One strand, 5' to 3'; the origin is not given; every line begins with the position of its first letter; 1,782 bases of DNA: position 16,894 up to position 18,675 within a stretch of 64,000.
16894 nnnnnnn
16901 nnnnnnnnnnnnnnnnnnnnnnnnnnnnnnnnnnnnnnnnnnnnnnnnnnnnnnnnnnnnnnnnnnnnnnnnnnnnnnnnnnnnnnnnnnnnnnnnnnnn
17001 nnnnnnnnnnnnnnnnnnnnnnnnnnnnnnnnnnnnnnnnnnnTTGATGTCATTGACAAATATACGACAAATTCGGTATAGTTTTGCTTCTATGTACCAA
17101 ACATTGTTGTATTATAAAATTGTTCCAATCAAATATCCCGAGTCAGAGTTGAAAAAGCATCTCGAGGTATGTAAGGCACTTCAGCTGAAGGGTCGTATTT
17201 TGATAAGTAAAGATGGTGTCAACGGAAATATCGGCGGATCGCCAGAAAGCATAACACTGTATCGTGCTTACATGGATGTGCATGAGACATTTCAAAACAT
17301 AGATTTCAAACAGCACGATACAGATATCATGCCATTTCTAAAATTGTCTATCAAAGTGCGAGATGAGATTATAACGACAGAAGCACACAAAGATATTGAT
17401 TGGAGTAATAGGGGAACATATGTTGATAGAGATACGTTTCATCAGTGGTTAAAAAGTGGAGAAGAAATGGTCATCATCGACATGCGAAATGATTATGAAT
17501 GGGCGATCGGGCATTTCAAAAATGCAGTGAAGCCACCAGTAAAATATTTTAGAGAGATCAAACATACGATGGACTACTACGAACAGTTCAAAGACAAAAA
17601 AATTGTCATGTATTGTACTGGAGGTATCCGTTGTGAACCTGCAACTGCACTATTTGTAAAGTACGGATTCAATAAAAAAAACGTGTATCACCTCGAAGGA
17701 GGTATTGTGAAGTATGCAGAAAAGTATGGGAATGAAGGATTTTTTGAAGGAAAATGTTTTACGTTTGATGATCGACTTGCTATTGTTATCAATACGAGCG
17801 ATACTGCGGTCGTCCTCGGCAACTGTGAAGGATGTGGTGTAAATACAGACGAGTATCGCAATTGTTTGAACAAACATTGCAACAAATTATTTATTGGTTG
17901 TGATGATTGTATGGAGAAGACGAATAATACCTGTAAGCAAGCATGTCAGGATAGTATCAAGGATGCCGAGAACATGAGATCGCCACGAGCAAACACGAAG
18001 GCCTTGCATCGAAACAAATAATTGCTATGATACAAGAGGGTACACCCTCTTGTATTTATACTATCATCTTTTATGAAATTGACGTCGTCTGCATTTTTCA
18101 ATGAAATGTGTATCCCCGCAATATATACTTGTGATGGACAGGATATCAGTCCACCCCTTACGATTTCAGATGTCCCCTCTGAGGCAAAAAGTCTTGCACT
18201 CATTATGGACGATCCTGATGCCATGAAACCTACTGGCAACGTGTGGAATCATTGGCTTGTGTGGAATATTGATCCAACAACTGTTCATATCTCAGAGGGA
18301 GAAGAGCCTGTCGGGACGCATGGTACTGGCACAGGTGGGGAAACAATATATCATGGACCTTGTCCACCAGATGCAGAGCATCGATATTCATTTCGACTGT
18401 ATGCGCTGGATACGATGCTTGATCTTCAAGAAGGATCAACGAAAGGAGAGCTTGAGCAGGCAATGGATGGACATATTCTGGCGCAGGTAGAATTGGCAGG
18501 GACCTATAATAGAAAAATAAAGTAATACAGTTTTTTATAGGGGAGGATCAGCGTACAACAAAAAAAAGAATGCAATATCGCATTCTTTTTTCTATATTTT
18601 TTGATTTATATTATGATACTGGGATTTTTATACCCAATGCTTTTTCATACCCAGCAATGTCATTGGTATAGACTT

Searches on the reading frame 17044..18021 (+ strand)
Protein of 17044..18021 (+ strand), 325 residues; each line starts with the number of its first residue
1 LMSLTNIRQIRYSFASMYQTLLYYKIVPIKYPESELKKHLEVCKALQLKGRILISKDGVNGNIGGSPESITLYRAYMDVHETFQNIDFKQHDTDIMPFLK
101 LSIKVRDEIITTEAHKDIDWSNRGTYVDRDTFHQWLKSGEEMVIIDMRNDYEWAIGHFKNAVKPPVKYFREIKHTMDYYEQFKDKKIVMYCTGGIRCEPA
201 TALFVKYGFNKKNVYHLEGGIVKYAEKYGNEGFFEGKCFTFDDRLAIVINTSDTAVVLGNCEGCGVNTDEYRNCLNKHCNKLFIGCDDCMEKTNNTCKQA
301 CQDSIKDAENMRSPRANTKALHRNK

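Call 10: find_encoding_contigs(protein=window:17044-18021:+, flank=10000, max_places=10)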
Protein window:17044-18021:+ (325 aa): no gene with exactly this product is on record in the collection.
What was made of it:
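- Tried and rejected: An exact-protein look-up with the TTG start of trhO failed (call 10).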

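Call 11: search_protein_families(library=pfam, proteins=[window:17044-18021:+], max_evalue=0.01)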
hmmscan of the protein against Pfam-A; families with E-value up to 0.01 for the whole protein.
window:17044-18021:+ (325 aa): 3 families
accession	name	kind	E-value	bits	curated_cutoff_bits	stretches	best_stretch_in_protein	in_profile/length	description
PF17773.7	UPF0176_N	-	5.4e-21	75.2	26.2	1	18-109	1-92/92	UPF0176 acylphosphatase like domain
PF12368.13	Rhodanese_C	-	5.6e-17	62.3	26.9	1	235-302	1-66/66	Rhodanase C-terminal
PF00581.25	Rhodanese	-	4.9e-14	53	22.2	1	131-226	4-101/102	Rhodanese-like domain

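Call 12: find_encoding_contigs(protein=window:17092-18021:+, flank=10000, max_places=10)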
Protein window:17092-18021:+ (309 aa): 20 contigs read that carry it; 10 places shown.
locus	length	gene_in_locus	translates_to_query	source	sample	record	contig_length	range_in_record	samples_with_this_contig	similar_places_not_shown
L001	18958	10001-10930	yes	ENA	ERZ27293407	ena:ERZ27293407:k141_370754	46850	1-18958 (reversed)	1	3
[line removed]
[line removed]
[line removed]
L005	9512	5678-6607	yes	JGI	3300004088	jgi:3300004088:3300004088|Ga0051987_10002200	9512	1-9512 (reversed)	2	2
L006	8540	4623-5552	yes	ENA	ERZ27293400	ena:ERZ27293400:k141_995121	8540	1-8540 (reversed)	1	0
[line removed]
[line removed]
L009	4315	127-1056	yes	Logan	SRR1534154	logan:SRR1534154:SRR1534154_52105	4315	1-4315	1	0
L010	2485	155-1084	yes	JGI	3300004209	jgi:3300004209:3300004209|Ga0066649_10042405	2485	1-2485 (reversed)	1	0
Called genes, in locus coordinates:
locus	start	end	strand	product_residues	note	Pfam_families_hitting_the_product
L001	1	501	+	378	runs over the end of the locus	PF00390:malic, PF03949:Malic_M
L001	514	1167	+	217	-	PF20108:DUF6498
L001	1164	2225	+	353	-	PF02547:Queuosine_synth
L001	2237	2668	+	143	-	-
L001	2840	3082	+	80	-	-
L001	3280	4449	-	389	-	PF01702:TGT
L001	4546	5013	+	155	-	-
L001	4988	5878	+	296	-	PF13529:Peptidase_C39_2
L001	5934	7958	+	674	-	PF00580:UvrD-helicase, PF01443:Viral_helicase1 (faint), PF13245:AAA_19, PF13604:AAA_30 (faint), PF13361:UvrD_C, PF13538:UvrD_C_2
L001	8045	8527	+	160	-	PF00334:NDK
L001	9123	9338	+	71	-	-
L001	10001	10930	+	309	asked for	PF17773:UPF0176_N, PF00581:Rhodanese, PF12368:Rhodanese_C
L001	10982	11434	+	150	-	PF01161:PBP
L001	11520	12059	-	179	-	-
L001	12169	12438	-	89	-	-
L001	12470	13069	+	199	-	PF02163:Peptidase_M50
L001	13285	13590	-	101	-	-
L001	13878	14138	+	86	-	PF00164:Ribosom_S12_S23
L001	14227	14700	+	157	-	PF00177:Ribosomal_S7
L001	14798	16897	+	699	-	PF00009:GTP_EFTU, PF22042:EF-G_D2, PF03144:GTP_EFTU_D2, PF14492:EFG_III, PF16658:RF3_C (weak), PF03764:EFG_IV, PF00679:EFG_C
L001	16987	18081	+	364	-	PF03462:PCRF, PF00472:RF-1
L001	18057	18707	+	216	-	PF01300:Sua5_yciO_yrdC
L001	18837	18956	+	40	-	?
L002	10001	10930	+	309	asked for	PF17773:UPF0176_N, PF00581:Rhodanese, PF12368:Rhodanese_C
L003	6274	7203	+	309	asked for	PF17773:UPF0176_N, PF00581:Rhodanese, PF12368:Rhodanese_C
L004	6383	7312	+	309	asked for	PF17773:UPF0176_N, PF00581:Rhodanese, PF12368:Rhodanese_C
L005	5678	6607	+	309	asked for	PF17773:UPF0176_N, PF00581:Rhodanese, PF12368:Rhodanese_C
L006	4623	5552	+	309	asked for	PF17773:UPF0176_N, PF00581:Rhodanese, PF12368:Rhodanese_C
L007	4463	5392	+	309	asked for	PF17773:UPF0176_N, PF00581:Rhodanese, PF12368:Rhodanese_C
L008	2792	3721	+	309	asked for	PF17773:UPF0176_N, PF00581:Rhodanese, PF12368:Rhodanese_C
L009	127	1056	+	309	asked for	PF17773:UPF0176_N, PF00581:Rhodanese, PF12368:Rhodanese_C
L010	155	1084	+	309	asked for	PF17773:UPF0176_N, PF00581:Rhodanese, PF12368:Rhodanese_C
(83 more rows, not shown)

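Call 17: find_homologous_proteins(query=window:17092-18021:+, max_evalue=1e-30)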
Query window:17092-18021:+ (309 aa): 7433 proteins with E <= 1e-30 among 8000 candidates; the best 120 are listed.
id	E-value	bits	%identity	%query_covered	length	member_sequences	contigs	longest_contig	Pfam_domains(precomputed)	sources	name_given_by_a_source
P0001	1.2e-188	644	87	100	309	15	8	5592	PF12368.14,PF00581.26,PF17773.8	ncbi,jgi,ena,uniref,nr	ncbi:MAG: hypothetical protein CO030_02330 [Candidatus Magasanikbacteria bacterium CG_4_9_14_0_2_um_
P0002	1.8e-182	624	85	100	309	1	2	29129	PF12368.14,PF00581.26,PF17773.8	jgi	-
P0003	5.7e-174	596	81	100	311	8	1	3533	PF12368.14,PF00581.26,PF17773.8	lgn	-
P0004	1.1e-165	569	77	100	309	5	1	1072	PF12368.14,PF00581.26,PF17773.8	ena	-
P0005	3.4e-143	495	87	78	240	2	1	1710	PF00581.26,PF17773.8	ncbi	ncbi:MAG: rhodanese domain-containing protein, partial [Candidatus Magasanikbacteria bacterium CG_4_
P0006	8.1e-143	494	65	100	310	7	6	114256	PF12368.14,PF00581.26,PF17773.8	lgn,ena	-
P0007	1.9e-142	492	66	100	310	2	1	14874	PF12368.14,PF00581.26,PF17773.8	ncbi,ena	-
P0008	2.8e-141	489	65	100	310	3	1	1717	PF12368.14,PF00581.26,PF17773.8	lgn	-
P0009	1.7e-138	479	64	100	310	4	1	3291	PF12368.14,PF00581.26,PF17773.8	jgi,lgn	jgi:UPF0176 protein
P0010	3.0e-138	479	64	100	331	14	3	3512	PF12368.14,PF00581.26,PF17773.8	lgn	-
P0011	2.8e-136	472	63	100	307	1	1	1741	PF12368.14,PF00581.26,PF17773.8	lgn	-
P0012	5.3e-136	471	62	100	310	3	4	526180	PF12368.14,PF00581.26,PF17773.8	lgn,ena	-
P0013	3.0e-135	469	62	100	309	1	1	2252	PF12368.14,PF00581.26,PF17773.8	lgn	-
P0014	4.6e-135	468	66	96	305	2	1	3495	PF12368.14,PF00581.26,PF17773.8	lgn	-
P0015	2.2e-134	466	63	98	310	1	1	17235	PF12368.14,PF00581.26,PF17773.8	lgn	-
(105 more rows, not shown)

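Call 18: find_encoding_contigs(protein=P0001, flank=10000, max_places=4)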
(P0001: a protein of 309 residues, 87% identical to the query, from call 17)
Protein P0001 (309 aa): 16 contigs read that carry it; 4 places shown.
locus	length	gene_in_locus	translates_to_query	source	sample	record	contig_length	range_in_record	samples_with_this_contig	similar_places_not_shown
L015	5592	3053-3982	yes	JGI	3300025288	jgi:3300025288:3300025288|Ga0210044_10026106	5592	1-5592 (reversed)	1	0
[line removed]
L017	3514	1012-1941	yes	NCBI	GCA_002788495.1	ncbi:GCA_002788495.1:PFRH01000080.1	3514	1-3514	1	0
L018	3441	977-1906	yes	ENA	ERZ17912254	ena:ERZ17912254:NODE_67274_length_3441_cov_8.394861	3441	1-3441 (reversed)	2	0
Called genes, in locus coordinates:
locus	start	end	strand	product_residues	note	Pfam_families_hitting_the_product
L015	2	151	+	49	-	?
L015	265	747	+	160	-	PF00334:NDK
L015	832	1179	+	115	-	PF05635:23S_rRNA_IVP, PF22296:bAvd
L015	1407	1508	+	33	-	-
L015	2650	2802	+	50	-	-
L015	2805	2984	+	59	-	-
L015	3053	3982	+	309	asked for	PF17773:UPF0176_N, PF00581:Rhodanese, PF12368:Rhodanese_C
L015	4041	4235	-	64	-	PF00830:Ribosomal_L28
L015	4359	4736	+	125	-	PF05635:23S_rRNA_IVP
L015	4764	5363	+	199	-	PF02163:Peptidase_M50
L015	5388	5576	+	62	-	-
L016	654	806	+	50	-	-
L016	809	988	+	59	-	-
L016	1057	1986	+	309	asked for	PF17773:UPF0176_N, PF00581:Rhodanese, PF12368:Rhodanese_C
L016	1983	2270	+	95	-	-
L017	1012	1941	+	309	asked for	PF17773:UPF0176_N, PF00581:Rhodanese, PF12368:Rhodanese_C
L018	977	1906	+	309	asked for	PF17773:UPF0176_N, PF00581:Rhodanese, PF12368:Rhodanese_C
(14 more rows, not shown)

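Call 19: find_encoding_contigs(protein=P0002, flank=10000, max_places=3)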
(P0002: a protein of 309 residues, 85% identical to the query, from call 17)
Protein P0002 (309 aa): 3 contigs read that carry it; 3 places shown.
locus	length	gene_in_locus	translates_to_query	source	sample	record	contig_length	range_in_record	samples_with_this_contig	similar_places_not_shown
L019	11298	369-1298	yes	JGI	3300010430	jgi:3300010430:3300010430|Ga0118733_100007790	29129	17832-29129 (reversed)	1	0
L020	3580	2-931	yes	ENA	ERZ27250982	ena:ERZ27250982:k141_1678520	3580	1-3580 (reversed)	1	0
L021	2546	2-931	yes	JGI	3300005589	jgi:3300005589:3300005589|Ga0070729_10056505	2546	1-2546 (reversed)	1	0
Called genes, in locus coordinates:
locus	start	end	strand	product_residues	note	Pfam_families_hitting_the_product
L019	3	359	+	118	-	?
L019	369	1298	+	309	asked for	PF17773:UPF0176_N, PF00581:Rhodanese, PF12368:Rhodanese_C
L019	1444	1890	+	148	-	PF01161:PBP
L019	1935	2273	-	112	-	-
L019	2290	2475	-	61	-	-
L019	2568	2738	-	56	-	PF00830:Ribosomal_L28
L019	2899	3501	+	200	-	PF02163:Peptidase_M50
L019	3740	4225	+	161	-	PF00164:Ribosom_S12_S23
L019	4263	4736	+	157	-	PF00177:Ribosomal_S7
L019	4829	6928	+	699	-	PF00009:GTP_EFTU, PF22042:EF-G_D2, PF03144:GTP_EFTU_D2, PF14492:EFG_III, PF16658:RF3_C (weak), PF03764:EFG_IV, PF00679:EFG_C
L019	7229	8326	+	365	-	PF03462:PCRF, PF00472:RF-1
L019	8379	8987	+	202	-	PF01300:Sua5_yciO_yrdC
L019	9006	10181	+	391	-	PF13200:DUF4015, PF14871:GHL6 (weak)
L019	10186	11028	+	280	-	PF00398:RrnaAD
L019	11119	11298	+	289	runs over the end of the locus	PF18884:TSP3_bac (faint)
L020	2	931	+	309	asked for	PF17773:UPF0176_N, PF00581:Rhodanese, PF12368:Rhodanese_C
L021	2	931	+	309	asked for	PF17773:UPF0176_N, PF00581:Rhodanese, PF12368:Rhodanese_C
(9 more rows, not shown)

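Call 20: find_encoding_contigs(protein=P0003, flank=10000, max_places=3)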
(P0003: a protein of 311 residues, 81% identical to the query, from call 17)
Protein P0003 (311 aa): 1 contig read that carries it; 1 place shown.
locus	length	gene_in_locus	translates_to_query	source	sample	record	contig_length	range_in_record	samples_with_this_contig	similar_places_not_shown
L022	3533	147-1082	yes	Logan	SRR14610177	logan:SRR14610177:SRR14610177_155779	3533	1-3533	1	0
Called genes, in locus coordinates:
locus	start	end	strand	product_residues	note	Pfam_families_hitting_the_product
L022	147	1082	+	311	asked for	PF17773:UPF0176_N, PF00581:Rhodanese, PF12368:Rhodanese_C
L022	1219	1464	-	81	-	PF00830:Ribosomal_L28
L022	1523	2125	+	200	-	PF02163:Peptidase_M50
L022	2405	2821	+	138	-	PF00164:Ribosom_S12_S23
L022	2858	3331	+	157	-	PF00177:Ribosomal_S7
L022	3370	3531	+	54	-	?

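Call 25: find_related_loci(query=window:17092-18021:+, collection=genome_contigs, flank=10000)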
Query window:17092-18021:+ (309 aa) in genome_contigs; peptide patterns used: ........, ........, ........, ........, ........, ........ (x = any residue, [..] = any of these).
128 stretches matched a pattern; 36 encode a relative of the query (tblastn E <= 1e-3); 36 distinct loci.
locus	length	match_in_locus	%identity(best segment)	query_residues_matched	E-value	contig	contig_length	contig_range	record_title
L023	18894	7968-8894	89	1-309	0e+0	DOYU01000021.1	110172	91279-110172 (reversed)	MAG TPA_asm: Candidatus Magasanikiibacteriota bacterium isolate UBA12086 contig_4107, whole genome shotgun sequence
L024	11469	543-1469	86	1-309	0e+0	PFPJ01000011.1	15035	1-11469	MAG: Candidatus Magasanikbacteria bacterium CG_4_10_14_0_2_um_filter_41_10 CG_4_10_14_0.2_scaffold_1834_c, whole genome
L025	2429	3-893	87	13-309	0e+0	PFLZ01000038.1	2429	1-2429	MAG: Candidatus Magasanikbacteria bacterium CG_4_10_14_0_8_um_filter_42_12 CG_4_10_14_0.8_um_filter_scaffold_35801_c, wh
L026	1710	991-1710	87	1-240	2e-157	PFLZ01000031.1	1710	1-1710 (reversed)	MAG: Candidatus Magasanikbacteria bacterium CG_4_10_14_0_8_um_filter_42_12 CG_4_10_14_0.8_um_filter_scaffold_62388_c, wh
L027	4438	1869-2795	65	1-308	1e-147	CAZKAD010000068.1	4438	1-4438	MAG TPA_asm: uncultured Gammaproteobacteria bacterium isolate SRP219642_co6_366 genome assembly, contig: NODE_20758_leng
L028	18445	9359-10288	64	1-309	1e-141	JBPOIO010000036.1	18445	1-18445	MAG: Candidatus Magasanikiibacteriota bacterium isolate MAG_292 c_000000559152, whole genome shotgun sequence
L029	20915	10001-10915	62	1-305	4e-136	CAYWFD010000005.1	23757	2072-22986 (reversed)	MAG TPA_asm: uncultured Gammaproteobacteria bacterium isolate binchicken_co326_112 genome assembly, contig: NODE_986_len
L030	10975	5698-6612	61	1-305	3e-134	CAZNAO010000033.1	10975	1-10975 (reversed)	MAG TPA_asm: uncultured Gammaproteobacteria bacterium isolate SRP329715_co1_182 genome assembly, contig: NODE_9192_lengt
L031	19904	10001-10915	62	1-305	1e-132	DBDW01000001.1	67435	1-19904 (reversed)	MAG TPA_asm: Candidatus Magasanikbacteria bacterium UBA922 UBA922_contig_565, whole genome shotgun sequence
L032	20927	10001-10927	61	1-309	1e-132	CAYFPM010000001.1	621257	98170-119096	MAG TPA_asm: uncultured Gammaproteobacteria bacterium isolate ERP019367_co2_132 genome assembly, contig: NODE_4_length_6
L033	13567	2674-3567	62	1-298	9e-132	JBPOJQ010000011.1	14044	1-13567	MAG: Candidatus Magasanikiibacteriota bacterium isolate MAG_812 c_000000621900, whole genome shotgun sequence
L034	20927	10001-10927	58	1-309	5e-130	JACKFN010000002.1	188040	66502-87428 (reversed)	MAG: Candidatus Nomurabacteria bacterium isolate HK-STAS-PATE-1 HK-STAS-PATE-1_2, whole genome shotgun sequence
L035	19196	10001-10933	59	1-309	1e-129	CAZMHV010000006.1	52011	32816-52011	MAG TPA_asm: uncultured Gammaproteobacteria bacterium isolate SRP342105_co1_345 genome assembly, contig: NODE_801_length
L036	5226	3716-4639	60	1-309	1e-129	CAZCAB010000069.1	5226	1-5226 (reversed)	MAG TPA_asm: uncultured Gammaproteobacteria bacterium isolate SRP167671_co2_16 genome assembly, contig: NODE_18007_lengt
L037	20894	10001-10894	62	1-298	2e-130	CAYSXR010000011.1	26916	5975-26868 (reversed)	MAG TPA_asm: uncultured Gammaproteobacteria bacterium isolate SRP286056_co2_340 genome assembly, contig: NODE_2559_lengt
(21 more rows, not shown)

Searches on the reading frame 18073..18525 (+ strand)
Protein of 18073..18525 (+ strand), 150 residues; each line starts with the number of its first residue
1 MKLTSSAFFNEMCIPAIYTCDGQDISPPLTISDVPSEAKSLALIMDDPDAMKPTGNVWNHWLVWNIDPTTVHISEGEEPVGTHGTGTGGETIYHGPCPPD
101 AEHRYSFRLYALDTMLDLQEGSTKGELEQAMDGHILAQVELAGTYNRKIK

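Call 11: search_protein_families(library=pfam, proteins=[window:18073-18525:+], max_evalue=0.01)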
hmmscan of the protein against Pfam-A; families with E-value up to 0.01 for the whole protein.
window:18073-18525:+ (150 aa): 1 family
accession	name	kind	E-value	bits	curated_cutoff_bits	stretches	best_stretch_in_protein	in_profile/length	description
PF01161.25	PBP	-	1.2e-39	136.1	24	1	14-145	2-135/135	Phosphatidylethanolamine-binding protein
